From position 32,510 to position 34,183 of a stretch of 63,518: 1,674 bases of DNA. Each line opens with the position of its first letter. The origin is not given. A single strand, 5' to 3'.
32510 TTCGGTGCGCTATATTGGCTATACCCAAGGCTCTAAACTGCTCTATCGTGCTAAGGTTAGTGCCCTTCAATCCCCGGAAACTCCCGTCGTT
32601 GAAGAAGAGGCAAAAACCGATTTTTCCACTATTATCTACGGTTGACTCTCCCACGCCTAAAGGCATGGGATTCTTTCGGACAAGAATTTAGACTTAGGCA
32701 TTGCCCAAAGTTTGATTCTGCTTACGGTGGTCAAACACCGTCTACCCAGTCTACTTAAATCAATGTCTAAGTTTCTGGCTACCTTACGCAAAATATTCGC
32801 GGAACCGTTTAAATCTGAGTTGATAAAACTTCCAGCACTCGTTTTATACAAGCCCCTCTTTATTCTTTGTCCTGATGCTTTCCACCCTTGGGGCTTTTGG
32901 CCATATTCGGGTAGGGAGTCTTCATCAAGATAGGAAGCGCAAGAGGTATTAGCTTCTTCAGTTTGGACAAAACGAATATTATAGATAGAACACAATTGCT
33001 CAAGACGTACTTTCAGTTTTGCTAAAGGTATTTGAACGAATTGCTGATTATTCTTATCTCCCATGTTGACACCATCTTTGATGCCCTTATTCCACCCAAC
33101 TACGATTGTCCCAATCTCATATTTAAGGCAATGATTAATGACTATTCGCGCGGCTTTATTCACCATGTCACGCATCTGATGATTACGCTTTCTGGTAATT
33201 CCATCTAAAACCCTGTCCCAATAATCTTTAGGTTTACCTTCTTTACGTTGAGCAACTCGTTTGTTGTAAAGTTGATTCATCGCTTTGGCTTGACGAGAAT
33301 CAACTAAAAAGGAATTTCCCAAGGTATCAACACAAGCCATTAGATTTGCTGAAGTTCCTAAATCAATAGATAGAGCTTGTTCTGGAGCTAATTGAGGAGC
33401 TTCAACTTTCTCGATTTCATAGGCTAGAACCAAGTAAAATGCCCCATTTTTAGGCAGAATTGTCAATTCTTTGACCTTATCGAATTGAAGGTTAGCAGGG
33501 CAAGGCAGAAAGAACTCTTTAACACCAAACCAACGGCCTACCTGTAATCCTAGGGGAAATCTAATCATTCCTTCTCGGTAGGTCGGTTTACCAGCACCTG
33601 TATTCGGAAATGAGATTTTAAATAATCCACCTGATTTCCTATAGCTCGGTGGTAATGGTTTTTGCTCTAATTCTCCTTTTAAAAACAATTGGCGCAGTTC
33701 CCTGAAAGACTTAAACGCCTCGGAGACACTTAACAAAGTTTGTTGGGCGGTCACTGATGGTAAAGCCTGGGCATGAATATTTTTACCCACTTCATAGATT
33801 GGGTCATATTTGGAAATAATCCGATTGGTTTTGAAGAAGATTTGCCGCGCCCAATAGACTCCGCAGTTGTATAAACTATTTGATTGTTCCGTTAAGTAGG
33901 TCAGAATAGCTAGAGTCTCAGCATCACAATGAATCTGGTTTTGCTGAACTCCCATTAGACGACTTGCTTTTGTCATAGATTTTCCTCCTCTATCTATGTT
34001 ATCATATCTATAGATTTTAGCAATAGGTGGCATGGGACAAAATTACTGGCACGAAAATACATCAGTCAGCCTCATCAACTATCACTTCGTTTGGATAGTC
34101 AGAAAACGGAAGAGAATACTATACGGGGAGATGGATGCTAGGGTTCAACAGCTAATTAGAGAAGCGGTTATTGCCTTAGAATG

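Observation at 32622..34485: IS605-type element whose TCAA right end supplies a stop codon; predicted TnpB omega-RNA guide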

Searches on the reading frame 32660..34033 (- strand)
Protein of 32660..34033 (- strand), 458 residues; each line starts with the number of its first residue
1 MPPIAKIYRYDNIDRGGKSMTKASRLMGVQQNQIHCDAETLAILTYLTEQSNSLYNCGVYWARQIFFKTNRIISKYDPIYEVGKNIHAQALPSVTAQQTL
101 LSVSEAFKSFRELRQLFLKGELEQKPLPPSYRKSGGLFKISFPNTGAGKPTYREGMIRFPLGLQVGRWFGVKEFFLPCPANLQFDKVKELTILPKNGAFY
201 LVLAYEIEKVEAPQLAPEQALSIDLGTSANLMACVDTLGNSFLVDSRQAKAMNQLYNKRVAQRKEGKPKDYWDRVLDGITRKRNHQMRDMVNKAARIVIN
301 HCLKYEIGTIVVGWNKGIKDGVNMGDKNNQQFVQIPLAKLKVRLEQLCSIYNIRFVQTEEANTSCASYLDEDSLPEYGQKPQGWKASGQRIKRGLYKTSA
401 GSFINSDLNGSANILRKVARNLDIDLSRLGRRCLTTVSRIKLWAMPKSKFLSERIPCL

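Call 6: search_protein_families(library=pfam, proteins=[window:32660-33976:-], max_evalue=0.01)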
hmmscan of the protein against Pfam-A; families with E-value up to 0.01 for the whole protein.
window:32660-33976:- (439 aa): 1 family
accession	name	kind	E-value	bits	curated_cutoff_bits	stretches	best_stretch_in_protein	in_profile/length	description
PF01385.25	OrfB_IS605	-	4.3e-13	50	30.5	1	186-298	4-118/120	Probable transposase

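Call 8: find_encoding_contigs(protein=window:32660-33976:-, flank=3000, max_places=10)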
Protein window:32660-33976:- (439 aa): no gene with exactly this product is on record in the collection.

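Call 15: find_related_loci(query=window:32660-33976:-, collection=genome_contigs, flank=1500)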
Query window:32660-33976:- (439 aa) in genome_contigs; peptide patterns used: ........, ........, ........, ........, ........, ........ (x = any residue, [..] = any of these).
56 stretches matched a pattern; 24 encode a relative of the query (tblastn E <= 1e-3); 24 distinct loci.
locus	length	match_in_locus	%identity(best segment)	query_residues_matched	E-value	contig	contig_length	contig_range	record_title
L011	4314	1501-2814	78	1-439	0e+0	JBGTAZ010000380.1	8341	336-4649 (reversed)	MAG: Leptolyngbyaceae cyanobacterium isolate JTS-AC85 k141_4225169, whole genome shotgun sequence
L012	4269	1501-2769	77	1-424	0e+0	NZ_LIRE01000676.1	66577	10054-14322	Pseudanabaena sp. 'Roaring Creek' contig-143, whole genome shotgun sequence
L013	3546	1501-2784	76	1-429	0e+0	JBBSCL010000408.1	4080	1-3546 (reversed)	MAG: Leptolyngbyales cyanobacterium isolate metawrap_la6_18 metawrap_la6_18_K_1435649_L_4080_cov_42.6677, whole genome s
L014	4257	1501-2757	77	7-425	0e+0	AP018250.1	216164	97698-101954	Tolypothrix tenuis PCC 7101 plasmid plasmid2 DNA, complete genome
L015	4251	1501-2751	74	7-424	0e+0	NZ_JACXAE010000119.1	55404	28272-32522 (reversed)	Iningainema tapete BLCC-T55 NODE_80_length_55404_cov_24.845988, whole genome shotgun sequence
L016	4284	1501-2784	74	3-431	0e+0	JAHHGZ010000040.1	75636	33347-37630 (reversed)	MAG: Cyanomargarita calcarea GSE-NOS-MK-12-04C scaffold_73_c1, whole genome shotgun sequence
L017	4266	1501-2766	74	3-424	0e+0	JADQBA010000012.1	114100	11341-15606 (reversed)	MAG: Stigonema ocellatum SAG 48.90 = DSM 106950 isolate JP211 k141_28439, whole genome shotgun sequence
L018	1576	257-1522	73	7-427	0e+0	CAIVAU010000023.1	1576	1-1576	MAG: uncultured cyanobacterium isolate B12_bin-0982 genome assembly, contig: bin-0982:023/268, whole genome shotgun sequ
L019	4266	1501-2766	73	7-428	0e+0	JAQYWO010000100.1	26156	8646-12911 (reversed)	MAG: Rhizonema sp. PD37 Dictyo3444_NODE_102_length_26156_cov_17.6776, whole genome shotgun sequence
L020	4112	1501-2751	71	7-423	0e+0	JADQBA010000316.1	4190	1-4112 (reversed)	MAG: Stigonema ocellatum SAG 48.90 = DSM 106950 isolate JP211 k141_62710, whole genome shotgun sequence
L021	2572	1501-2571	77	1-358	0e+0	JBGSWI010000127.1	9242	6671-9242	MAG: Leptolyngbyaceae cyanobacterium isolate JTS-AC478 k141_579889, whole genome shotgun sequence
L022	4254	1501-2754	72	7-424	0e+0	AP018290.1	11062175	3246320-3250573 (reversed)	Calothrix sp. NIES-4105 DNA, nearly complete genome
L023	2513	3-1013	71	88-424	9e-172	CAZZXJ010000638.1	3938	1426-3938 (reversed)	MAG: uncultured Stigonema sp. isolate Brown_AA.bin.3 genome assembly, contig: NODE_4369_length_3938_cov_14.134175, whole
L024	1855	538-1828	61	1-428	3e-166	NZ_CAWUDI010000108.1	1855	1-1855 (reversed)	Calothrix sp. CCY 0018 isolate Calothrix CCY 0018 NODE_111_length_1855_cov_283.919444, whole genome shotgun sequence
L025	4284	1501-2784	74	1-425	0e+0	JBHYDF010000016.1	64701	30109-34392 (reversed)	MAG: Nostocaceae cyanobacterium isolate CCAP1427_2_bin-003C CCAP1427_2_bin-003C_c16, whole genome shotgun sequence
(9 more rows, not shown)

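Call 19: search_solved_structures(query=window:32660-33976:-, max_evalue=0.01, show_alignments=2)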
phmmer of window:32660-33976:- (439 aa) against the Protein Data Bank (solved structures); distinct sequences matched with E-value up to 0.01: 0.

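Call 22: find_encoding_contigs(protein=window:32660-34033:-, flank=2500, max_places=10)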
Protein window:32660-34033:- (458 aa): no gene with exactly this product is on record in the collection.

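Call 26: find_homologous_proteins(query=window:32660-33976:-, max_evalue=1e-10)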
Query window:32660-33976:- (439 aa): 1335 proteins with E <= 1e-10 among 6617 candidates; the best 120 are listed.
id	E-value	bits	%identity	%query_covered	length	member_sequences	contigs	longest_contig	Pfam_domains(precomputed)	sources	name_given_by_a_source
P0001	2.1e-288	974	97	100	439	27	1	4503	PF01385.26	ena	-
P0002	1.8e-267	905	90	100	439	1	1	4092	PF01385.26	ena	-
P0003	5.1e-266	900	91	98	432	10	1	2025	PF01385.26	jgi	-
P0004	7.1e-264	893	90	100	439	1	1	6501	PF01385.26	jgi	-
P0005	3.6e-263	891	89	100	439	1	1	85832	PF01385.26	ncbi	-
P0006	4.6e-263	891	89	100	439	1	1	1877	PF01385.26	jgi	-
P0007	4.1e-261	884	90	98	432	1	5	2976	PF01385.26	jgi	jgi:IS605 OrfB family transposase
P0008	3.4e-249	845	89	95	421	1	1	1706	PF01385.26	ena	-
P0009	7.6e-249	844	89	95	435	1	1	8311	PF01385.26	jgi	-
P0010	8.1e-249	844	89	95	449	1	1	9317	PF01385.26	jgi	-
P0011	2.7e-225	766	77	97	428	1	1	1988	PF01385.26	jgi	jgi:IS605 OrfB family transposase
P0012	5.5e-225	765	77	99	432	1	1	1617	PF01385.26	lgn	-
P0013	1.9e-224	763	79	97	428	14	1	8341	PF01385.26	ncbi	-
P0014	2.5e-224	763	79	97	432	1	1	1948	PF01385.26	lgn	-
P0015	4.9e-223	759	77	98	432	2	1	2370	PF01385.26,PF07282.19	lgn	-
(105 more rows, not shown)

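Call 27: find_encoding_contigs(protein=P0001, flank=1500, max_places=10)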
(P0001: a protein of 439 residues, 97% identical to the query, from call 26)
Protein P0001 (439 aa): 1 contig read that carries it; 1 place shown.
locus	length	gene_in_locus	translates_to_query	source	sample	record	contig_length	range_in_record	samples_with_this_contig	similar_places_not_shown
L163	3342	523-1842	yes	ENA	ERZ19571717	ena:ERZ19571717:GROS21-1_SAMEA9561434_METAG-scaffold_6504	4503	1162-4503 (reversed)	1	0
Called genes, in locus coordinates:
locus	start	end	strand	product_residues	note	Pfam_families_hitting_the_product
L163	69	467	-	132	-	PF01797:Y1_Tnp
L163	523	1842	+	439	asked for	PF01385:OrfB_IS605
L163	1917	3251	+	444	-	PF00005:ABC_tran, PF09821:AAA_assoc_C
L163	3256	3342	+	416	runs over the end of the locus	?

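Call 28: find_encoding_contigs(protein=P0005, flank=2500, max_places=6)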
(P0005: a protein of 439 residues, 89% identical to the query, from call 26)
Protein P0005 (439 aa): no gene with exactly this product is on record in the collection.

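Call 43: search_solved_structures(query=A3, max_evalue=1, show_alignments=2)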
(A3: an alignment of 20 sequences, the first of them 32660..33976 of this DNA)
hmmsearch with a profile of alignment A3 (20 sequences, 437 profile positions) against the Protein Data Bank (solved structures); distinct sequences matched with E-value up to 1: 8.
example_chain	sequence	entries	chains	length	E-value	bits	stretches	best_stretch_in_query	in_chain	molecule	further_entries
8j12_A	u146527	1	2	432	3.7e-05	25.9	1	177-345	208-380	Transposase IS605 OrfB C-terminal domain-containing protein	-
8j1j_A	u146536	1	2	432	4.7e-05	25.5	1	177-345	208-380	Transposase IS605 OrfB C-terminal domain-containing protein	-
8j3r_A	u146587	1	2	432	4.9e-05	25.5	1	176-345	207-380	Transposase IS605 OrfB C-terminal domain-containing protein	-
9nzq_A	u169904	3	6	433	0.00014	24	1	168-338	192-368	Cas12f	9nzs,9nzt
7wju_A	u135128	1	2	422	0.00043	22.3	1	177-345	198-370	OrfB_Zn_ribbon domain-containing protein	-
8dzj_A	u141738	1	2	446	0.00054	22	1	177-345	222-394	OrfB_Zn_ribbon domain-containing protein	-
9nzo_B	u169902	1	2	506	0.25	13.3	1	175-394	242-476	Cas12f Effector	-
9nzr_A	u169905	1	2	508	0.28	13.1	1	175-394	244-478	Cas12f Nuclease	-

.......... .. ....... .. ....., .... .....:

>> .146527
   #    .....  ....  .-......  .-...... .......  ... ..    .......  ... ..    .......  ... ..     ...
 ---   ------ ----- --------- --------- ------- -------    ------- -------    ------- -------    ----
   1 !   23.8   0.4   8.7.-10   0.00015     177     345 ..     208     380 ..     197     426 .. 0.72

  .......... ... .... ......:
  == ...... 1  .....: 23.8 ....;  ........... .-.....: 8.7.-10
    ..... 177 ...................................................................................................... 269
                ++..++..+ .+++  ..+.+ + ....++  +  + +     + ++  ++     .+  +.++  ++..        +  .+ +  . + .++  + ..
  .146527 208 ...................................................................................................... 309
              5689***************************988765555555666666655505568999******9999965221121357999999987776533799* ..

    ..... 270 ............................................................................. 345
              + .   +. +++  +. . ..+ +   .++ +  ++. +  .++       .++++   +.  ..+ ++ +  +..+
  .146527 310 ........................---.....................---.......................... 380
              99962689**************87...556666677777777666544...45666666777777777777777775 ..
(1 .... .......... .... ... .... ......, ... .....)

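Call 44: search_protein_families(library=ncbifam, proteins=[window:32660-33976:-], max_evalue=0.01)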
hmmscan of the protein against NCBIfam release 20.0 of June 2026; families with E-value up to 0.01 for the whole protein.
window:32660-33976:- (439 aa): 2 families
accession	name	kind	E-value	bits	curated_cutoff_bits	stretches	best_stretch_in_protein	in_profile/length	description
NF040570.1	guided_TnpB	subfamily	1.3e-40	139.9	100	1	13-398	3-389/389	RNA-guided endonuclease TnpB family protein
TIGR01766.2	TIGR01766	domain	6.6e-09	36.2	32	1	266-345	3-82/82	IS200/IS605 family accessory protein TnpB-related protein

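Call 61: predict_structure(alignment_id=A3)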
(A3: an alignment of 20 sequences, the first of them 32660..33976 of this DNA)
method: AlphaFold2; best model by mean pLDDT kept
length: 439 residues; sequences in the alignment: 20
mean_pLDDT: 57.8   pTM: 0.52
mean pLDDT of the five models: 57.8, 49.5, 47.5, 44.1, 40.7
residues with pLDDT >= 90: 6; 70-90: 133; 50-70: 134; < 50: 166
segments of 3 or more residues with pLDDT < 50: 1-4, 46-48, 51-91, 105-116, 208-210, 297-314, 341-388, 407-439
pLDDT, mean of each block of 10 residues (from residue 1): 55 80 77 59 50 43 29 38 37 57 49 53 72 89 69 84 82 76 80 76 62 63 61 62 64 65 68 80 85 57 37 55 82 78 32 31 30 31 41 59 51 30 28 34
secondary structure, 60 per line:
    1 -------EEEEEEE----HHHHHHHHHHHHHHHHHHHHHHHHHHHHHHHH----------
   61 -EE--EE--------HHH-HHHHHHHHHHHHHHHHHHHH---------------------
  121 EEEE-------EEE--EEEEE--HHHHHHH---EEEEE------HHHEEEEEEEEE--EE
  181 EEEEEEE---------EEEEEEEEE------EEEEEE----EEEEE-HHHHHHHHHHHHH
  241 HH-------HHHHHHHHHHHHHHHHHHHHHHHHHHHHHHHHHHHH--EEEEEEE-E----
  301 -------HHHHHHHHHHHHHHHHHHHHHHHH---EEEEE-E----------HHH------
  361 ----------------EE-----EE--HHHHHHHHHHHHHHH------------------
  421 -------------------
elements in order: E8-14 H19-50 H80-99 E121-124 E132-134 E137-141 H144-150 E154-158 E168-176 E179-187 E197-205 E212-217 E222-226 H228-242 H250-285 E288-294 H308-331 E335-339 H388-402

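Call 63: fold_search(model_id=the predicted structure, library=pdb)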
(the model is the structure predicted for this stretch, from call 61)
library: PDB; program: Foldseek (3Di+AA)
matches with E <= 10: 985; with E <= 0.001: 65
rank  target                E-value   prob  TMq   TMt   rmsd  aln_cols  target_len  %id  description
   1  8j12_A                1.2e-14  1.00  0.53  0.54   9.3       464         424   15  Cryo-EM structure of the AsCas12f-sgRNA-target DNA ternary complex (released 2023-09-27)
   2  8j3r_A                9.7e-14  1.00  0.57  0.58   8.6       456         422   15  Cryo-EM structure of the AsCas12f-HKRA-sgRNAS3-5v7-target DNA (released 2023-09-27)
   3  8iaz_A                1.6e-13  1.00  0.47  0.53  11.0       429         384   13  Cryo-EM structure of the ISFba1 TnpB-reRNA-dsDNA complex (released 2024-04-17)
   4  9i8y_A                3.0e-13  1.00  0.57  0.60   9.2       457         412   14  SpCas12Cas12f1 in complex with sgRNA and cognate DNA (released 2025-07-23)
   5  7wju_A                4.2e-13  1.00  0.55  0.59   9.4       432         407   15  Cryo-EM structure of the AsCas12f1-sgRNAv1-dsDNA ternary complex (released 2023-01-18)
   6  8j1j_A                6.0e-13  1.00  0.54  0.55   9.3       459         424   14  Cryo-EM structure of the AsCas12f-YHAM-sgRNAS3-5v7-target DNA (released 2023-09-27)
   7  9n9m_A                8.6e-13  1.00  0.46  0.54   7.4       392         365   13  Cryo-EM structure of the dCas12f-gRNA-DNA complex (partial R-Loop) (released 2025-12-24)
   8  8dzj_A                9.1e-13  1.00  0.51  0.53   9.4       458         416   14  Cryo-EM structure of Acidibacillus sulfuroxidans Cas12f in complex with sgRNA and target DNA (released 2023-07-12)
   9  9n9c_A                1.5e-12  1.00  0.48  0.58   7.2       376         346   16  Cryo-EM structure of the dCas12f-gRNA complex (released 2025-12-24)
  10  9nzq_A                2.6e-12  1.00  0.55  0.56   9.0       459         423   16  Cryo-EM structure of OsCas12f-gRNA-DNA ternary complex. State II (released 2026-04-08)
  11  8j12_B                3.7e-12  1.00  0.32  0.36  19.6       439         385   14  Cryo-EM structure of the AsCas12f-sgRNA-target DNA ternary complex (released 2023-09-27)
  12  9nzs_A                4.5e-12  1.00  0.52  0.55   8.2       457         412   15  Cryo-EM structure of OsCas12f-gRNA-DNA ternary complex. State III (released 2026-04-08)
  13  8h1j_A                5.3e-12  1.00  0.54  0.63   9.2       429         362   14  Cryo-EM structure of the TnpB-omegaRNA-target DNA ternary complex (released 2023-04-12)
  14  8j3r_B                1.8e-11  1.00  0.34  0.37  19.4       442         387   14  Cryo-EM structure of the AsCas12f-HKRA-sgRNAS3-5v7-target DNA (released 2023-09-27)
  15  8j1j_B                2.8e-11  1.00  0.34  0.37  19.7       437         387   14  Cryo-EM structure of the AsCas12f-YHAM-sgRNAS3-5v7-target DNA (released 2023-09-27)
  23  8exa_A                5.9e-09  1.00  0.49  0.61   6.8       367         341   13  ISDra2 TnpB in complex with reRNA and cognate DNA, conformation 1 (RuvC domain resolved) (released 2023-04-05)
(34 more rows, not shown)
